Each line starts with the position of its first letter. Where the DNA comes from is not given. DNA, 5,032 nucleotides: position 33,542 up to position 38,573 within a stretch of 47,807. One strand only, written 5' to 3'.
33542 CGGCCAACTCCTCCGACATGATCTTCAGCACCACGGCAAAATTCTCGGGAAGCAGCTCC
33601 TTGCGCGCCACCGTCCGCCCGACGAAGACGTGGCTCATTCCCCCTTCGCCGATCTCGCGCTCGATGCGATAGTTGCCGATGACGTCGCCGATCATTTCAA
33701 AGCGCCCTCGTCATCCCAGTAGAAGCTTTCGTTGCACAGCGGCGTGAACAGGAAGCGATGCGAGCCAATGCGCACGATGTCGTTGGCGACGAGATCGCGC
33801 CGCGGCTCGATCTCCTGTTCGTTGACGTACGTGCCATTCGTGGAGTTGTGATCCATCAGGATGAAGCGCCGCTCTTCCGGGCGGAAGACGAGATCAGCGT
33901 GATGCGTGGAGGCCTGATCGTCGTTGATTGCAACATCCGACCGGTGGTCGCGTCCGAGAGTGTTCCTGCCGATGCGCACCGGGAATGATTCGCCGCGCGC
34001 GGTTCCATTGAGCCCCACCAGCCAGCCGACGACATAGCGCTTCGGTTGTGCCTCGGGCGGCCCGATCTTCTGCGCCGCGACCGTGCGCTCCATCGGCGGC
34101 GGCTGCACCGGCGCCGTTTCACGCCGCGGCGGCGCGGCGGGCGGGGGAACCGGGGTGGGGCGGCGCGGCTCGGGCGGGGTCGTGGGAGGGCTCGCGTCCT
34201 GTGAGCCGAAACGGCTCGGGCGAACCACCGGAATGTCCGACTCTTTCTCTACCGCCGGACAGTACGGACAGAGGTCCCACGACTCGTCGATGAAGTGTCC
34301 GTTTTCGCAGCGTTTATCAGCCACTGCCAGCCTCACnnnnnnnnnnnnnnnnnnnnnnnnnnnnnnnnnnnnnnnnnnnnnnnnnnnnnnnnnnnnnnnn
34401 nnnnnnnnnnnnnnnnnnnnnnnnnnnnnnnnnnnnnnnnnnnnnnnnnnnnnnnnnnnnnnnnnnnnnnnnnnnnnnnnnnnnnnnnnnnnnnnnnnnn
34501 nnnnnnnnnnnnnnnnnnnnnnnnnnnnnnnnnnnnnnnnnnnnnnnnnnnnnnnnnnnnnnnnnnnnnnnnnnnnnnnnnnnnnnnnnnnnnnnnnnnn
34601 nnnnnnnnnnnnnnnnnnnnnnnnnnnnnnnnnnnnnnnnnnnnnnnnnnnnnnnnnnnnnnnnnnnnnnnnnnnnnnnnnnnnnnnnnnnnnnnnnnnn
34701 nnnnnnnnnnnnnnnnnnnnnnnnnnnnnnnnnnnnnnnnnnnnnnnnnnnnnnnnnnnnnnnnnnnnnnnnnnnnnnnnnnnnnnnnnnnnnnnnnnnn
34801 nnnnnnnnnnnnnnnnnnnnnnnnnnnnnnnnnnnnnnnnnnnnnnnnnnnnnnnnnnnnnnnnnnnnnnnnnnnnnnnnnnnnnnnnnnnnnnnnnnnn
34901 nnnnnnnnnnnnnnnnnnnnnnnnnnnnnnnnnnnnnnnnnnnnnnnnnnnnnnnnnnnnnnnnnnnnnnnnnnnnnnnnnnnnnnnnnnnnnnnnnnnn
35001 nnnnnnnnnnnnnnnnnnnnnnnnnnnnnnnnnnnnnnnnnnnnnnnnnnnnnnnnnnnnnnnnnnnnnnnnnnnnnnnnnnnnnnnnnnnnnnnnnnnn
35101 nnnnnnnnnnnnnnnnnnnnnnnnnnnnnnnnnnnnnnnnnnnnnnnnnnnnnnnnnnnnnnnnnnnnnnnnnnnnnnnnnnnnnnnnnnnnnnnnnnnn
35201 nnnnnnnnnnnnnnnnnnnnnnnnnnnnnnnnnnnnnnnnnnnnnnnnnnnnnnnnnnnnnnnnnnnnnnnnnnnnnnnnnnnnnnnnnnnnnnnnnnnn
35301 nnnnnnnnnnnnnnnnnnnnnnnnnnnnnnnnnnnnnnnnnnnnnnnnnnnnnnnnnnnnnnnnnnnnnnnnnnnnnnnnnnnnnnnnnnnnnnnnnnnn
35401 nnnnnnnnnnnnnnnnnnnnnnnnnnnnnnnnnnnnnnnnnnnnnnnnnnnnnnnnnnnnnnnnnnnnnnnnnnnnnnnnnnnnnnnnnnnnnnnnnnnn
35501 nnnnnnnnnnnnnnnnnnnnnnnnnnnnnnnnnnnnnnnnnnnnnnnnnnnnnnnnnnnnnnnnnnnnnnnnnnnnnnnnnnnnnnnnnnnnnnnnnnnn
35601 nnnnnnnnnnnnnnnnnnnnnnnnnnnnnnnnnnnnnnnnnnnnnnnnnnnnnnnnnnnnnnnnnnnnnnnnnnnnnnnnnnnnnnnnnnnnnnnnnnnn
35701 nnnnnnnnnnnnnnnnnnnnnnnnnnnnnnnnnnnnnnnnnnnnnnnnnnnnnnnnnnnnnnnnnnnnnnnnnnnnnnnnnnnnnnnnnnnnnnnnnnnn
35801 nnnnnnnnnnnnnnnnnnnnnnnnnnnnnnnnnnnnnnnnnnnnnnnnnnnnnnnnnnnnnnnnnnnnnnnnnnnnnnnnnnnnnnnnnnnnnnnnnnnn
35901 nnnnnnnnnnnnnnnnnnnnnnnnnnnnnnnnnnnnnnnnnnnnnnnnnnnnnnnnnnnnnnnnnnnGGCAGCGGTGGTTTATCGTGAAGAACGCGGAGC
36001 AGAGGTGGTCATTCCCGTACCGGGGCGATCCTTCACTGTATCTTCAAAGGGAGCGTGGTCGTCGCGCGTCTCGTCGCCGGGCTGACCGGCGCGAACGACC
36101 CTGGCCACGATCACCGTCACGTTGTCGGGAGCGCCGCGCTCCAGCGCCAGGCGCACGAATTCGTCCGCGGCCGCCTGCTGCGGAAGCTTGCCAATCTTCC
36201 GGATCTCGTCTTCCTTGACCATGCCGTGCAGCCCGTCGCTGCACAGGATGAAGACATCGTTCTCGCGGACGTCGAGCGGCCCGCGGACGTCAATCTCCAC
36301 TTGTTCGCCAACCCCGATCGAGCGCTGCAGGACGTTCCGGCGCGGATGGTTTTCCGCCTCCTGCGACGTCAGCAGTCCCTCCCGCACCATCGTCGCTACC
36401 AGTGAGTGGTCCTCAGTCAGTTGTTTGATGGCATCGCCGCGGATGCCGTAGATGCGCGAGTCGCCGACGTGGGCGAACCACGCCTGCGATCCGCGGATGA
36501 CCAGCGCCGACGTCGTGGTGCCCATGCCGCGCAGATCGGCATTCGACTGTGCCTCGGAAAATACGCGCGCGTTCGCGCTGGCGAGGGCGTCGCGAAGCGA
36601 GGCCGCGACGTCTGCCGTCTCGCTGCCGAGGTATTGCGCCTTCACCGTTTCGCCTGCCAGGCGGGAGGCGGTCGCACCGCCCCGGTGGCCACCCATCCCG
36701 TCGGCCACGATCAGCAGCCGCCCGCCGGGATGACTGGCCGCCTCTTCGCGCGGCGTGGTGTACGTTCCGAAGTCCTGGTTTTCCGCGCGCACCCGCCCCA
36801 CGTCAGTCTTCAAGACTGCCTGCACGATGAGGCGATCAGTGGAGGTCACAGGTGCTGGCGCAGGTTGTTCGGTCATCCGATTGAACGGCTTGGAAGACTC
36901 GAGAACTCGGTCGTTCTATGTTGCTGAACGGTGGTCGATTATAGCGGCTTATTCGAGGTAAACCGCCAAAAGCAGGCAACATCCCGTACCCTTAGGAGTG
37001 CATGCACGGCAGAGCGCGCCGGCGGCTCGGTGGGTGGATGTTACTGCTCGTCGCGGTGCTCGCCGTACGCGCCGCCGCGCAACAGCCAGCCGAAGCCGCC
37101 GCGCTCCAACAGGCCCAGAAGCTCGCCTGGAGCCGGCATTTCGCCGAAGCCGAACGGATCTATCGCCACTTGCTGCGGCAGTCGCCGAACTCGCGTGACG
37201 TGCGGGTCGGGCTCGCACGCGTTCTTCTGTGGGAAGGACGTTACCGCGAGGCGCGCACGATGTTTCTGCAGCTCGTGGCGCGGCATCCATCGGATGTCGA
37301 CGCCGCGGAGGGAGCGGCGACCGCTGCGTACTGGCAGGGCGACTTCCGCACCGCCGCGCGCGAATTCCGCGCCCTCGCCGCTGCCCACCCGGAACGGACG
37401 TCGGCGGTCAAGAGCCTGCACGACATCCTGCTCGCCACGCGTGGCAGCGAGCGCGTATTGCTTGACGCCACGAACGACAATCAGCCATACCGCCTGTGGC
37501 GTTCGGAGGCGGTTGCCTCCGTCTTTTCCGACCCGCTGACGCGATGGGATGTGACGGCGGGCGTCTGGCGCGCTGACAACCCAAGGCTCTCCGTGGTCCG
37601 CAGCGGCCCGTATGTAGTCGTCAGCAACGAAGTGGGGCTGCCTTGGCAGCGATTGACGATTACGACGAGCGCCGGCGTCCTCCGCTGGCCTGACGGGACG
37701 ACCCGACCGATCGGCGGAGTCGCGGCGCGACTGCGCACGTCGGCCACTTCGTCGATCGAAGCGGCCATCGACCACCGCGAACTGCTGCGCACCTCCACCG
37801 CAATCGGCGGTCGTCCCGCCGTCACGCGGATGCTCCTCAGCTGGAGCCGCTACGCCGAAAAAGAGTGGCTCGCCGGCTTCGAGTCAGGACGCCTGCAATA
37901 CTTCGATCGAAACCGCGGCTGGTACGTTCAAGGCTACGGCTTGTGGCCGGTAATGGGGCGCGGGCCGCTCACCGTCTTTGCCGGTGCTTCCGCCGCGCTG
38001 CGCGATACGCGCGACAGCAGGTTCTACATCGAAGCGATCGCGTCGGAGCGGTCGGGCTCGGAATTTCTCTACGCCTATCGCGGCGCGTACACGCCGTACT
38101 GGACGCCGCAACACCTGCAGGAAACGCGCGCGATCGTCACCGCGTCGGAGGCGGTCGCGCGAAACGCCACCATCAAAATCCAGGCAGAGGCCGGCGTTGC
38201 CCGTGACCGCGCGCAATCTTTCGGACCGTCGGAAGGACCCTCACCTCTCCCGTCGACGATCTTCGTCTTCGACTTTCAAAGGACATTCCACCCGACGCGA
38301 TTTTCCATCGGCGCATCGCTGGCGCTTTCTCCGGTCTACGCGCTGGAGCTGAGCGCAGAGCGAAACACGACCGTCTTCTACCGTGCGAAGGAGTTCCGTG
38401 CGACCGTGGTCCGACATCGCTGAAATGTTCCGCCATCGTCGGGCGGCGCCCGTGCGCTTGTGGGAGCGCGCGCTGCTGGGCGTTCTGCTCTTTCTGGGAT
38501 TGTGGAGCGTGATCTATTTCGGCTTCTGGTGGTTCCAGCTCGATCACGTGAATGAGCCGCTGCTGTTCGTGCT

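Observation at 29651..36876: Six-gene translationally coupled Ser/Thr phospho-signalling operon with three FHA readers and outputs on both sides of the membrane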

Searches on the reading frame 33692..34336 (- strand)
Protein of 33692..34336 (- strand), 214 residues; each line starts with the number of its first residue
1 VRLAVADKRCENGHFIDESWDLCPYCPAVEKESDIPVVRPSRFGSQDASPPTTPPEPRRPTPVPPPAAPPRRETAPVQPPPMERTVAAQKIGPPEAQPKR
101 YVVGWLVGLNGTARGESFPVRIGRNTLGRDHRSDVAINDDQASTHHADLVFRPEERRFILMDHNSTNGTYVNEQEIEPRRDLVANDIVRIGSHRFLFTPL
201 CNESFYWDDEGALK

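Call 3: search_protein_families(library=pfam, proteins=[window:33692-34336:-], max_evalue=0.01)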
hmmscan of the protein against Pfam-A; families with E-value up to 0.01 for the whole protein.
window:33692-34336:- (214 aa): 2 families
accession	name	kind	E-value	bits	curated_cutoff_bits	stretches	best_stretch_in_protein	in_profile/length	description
PF00498.31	FHA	-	3e-17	63.3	20.7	1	126-191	2-67/67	FHA domain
PF16697.10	Yop-YscD_cpl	-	7.3e-14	52.2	33.2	1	109-198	3-91/94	Inner membrane component of T3SS, cytoplasmic domain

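Call 6: search_protein_families(library=ncbifam, proteins=[window:33692-34336:-], max_evalue=0.01)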
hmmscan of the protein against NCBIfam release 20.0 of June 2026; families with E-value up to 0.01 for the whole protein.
window:33692-34336:- (214 aa): 3 families
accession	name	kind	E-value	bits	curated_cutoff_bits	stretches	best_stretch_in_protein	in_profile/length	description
NF049868.1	FhaB_Rv0019c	equivalog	1.7e-17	64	125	1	88-192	51-153/158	FHA domain-containing protein FhaB/FipA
NF041660.2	oxygluDhInhib_OdhI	equivalog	2.2e-09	37.3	200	1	106-197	39-127/130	oxoglutarate dehydrogenase inhibitor Odhl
NF052573.1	HisKinEspAMyxo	equivalog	7.6e-08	30.8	1400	1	112-193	35-114/755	serine histidine kinase EspA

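Call 7: search_protein_families(library=padloc, proteins=[window:33692-34336:-], max_evalue=0.001)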
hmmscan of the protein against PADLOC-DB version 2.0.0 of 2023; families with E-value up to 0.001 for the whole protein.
window:33692-34336:- (214 aa): 0 families

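Call 15: search_protein_families(library=pfam, proteins=[window:33692-34336:-], max_evalue=1)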
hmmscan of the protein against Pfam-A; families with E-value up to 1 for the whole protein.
window:33692-34336:- (214 aa): 3 families
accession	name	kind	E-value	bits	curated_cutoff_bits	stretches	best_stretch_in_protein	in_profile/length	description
PF00498.31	FHA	-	3e-17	63.3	20.7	1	126-191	2-67/67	FHA domain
PF16697.10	Yop-YscD_cpl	-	7.3e-14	52.2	33.2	1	109-198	3-91/94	Inner membrane component of T3SS, cytoplasmic domain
PF12974.12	Phosphonate-bd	-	0.23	11.2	27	1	132-188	86-140/242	ABC transporter, phosphonate, periplasmic substrate-binding protein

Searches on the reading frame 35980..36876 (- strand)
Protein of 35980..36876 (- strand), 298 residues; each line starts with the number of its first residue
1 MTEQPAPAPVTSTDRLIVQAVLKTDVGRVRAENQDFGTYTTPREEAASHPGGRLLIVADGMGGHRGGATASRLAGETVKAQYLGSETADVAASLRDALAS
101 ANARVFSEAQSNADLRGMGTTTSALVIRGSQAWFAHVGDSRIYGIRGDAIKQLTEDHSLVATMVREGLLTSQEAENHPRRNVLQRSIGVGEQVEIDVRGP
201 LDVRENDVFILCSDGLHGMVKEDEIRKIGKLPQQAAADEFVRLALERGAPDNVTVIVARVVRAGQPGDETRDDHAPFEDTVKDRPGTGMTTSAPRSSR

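Call 3: search_protein_families(library=pfam, proteins=[window:35980-36876:-], max_evalue=0.01)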
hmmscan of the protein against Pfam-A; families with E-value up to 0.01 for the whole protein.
window:35980-36876:- (298 aa): 3 families
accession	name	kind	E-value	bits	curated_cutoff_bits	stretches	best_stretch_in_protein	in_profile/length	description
PF13672.11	PP2C_2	-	2.3e-15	57.2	24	1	38-224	17-183/209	Protein phosphatase 2C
PF00481.26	PP2C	-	3.9e-11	43.5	20.3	1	30-158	12-141/255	Protein phosphatase 2C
PF07228.17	SpoIIE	-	0.0068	16.8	25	0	181-260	99-191/192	Stage II sporulation protein E (SpoIIE)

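Call 6: search_protein_families(library=ncbifam, proteins=[window:35980-36876:-], max_evalue=0.01)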
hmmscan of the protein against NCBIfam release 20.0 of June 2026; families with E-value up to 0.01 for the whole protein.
window:35980-36876:- (298 aa): 2 families
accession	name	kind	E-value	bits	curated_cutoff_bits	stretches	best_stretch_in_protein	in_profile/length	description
NF033484.1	Stp1_PP2C_phos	equivalog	9.5e-73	244.5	230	1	23-258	1-231/232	Stp1/IreP family PP2C-type Ser/Thr phosphatase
NF011149.0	PRK14559.1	equivalog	2e-30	106.1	374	1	10-260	364-631/642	serine/threonine phosphatase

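Call 7: search_protein_families(library=padloc, proteins=[window:35980-36876:-], max_evalue=0.001)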
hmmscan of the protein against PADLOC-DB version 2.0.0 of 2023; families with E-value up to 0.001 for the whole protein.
window:35980-36876:- (298 aa): 1 family
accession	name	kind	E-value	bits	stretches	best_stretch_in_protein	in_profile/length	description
PDLC04518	PDC-M21C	-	2.3e-09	34.8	1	21-217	6-187/243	-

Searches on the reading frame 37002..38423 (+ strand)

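Call 15: search_protein_families(library=pfam, proteins=[window:37002-38423:+], max_evalue=1)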
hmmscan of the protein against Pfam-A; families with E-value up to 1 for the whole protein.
window:37002-38423:+ (473 aa): 10 families
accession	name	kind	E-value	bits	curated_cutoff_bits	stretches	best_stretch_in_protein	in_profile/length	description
PF14559.12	TPR_19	-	1.4e-14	54.6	25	2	46-101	6-61/68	Tetratricopeptide repeat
PF13428.12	TPR_14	-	5.2e-09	36.4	23.5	2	67-107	3-43/44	Tetratricopeptide repeat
PF24575.1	TPR_Slam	-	2.7e-07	31.4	35.2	1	33-88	49-104/104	Surface lipoprotein assembly modifier, N-terminal TPR repeats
PF13432.12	TPR_16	-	5.5e-07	30.4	32.7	3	71-130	3-62/65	Tetratricopeptide repeat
PF13174.12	TPR_6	-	6.3e-07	30.1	26.3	1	68-97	3-32/33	Tetratricopeptide repeat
PF23914.1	TPR_CcmH_CycH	-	2.5e-06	27.8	42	1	48-131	67-153/158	Cytochrome c-type biogenesis protein H TPR domain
PF07719.23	TPR_2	-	0.00011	22.5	27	0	70-97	6-33/34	Tetratricopeptide repeat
PF13176.12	TPR_7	-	0.069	13.7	27.9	0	71-98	5-34/36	Tetratricopeptide repeat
PF14561.12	TPR_20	-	0.15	12.8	25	1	56-98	13-55/90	Tetratricopeptide repeat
PF13424.12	TPR_12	-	0.31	11.7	30.1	2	69-108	7-45/77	Tetratricopeptide repeat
